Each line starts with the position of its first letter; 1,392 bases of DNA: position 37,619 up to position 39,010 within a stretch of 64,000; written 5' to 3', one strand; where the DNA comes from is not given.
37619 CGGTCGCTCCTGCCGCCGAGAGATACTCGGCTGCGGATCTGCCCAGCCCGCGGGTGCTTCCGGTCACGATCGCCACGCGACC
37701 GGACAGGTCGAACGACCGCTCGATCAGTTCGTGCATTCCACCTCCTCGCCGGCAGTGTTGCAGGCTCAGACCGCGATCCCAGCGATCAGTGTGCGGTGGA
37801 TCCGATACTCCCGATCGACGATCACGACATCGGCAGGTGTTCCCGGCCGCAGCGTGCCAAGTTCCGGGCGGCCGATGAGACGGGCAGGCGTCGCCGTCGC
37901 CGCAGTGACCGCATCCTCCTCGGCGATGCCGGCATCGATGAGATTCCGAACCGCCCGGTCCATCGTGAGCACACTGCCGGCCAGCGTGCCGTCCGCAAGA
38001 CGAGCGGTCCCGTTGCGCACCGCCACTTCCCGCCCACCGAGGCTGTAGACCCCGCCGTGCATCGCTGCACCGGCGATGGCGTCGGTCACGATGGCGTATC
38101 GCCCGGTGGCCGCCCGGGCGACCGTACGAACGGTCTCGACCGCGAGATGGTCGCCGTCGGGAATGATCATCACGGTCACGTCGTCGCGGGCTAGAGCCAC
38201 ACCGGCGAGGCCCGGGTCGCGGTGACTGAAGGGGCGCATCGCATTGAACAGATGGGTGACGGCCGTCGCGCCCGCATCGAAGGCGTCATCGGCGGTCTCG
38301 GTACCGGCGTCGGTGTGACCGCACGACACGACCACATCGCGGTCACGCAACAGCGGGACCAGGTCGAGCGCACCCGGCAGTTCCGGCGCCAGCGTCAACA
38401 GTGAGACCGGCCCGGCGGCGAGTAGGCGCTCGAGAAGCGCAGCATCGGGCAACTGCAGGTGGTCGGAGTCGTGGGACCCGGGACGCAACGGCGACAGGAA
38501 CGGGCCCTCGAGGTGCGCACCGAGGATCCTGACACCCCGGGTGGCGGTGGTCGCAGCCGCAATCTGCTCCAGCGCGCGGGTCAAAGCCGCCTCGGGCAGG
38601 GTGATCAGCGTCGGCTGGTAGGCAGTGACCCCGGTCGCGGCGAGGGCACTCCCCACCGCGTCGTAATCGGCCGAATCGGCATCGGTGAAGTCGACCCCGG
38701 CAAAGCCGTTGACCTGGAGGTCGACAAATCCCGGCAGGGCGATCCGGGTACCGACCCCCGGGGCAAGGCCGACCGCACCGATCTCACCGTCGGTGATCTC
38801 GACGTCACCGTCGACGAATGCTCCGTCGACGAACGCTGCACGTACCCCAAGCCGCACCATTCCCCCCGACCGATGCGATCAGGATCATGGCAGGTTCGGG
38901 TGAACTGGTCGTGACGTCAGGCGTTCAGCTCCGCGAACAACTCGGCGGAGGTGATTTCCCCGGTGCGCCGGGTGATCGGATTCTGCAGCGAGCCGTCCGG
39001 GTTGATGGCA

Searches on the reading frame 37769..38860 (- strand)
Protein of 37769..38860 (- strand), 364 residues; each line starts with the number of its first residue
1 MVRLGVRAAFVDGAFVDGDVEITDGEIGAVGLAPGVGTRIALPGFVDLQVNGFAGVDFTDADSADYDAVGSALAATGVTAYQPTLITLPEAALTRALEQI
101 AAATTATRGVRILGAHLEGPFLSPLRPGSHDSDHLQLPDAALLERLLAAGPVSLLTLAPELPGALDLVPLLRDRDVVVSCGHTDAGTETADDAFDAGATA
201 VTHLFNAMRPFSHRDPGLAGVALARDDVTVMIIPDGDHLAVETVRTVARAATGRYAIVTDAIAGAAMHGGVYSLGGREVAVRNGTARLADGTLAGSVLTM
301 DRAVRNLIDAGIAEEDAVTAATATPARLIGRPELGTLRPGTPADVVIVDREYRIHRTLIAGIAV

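Call 29: search_protein_families(library=pfam, proteins=[window:37769-38860:-], max_evalue=0.00001)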
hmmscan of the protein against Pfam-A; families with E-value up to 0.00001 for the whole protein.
window:37769-38860:- (364 aa): 1 family
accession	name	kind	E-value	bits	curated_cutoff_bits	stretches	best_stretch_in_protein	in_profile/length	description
PF01979.26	Amidohydro_1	-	6.9e-15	55.6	25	1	40-361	1-342/345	Amidohydrolase family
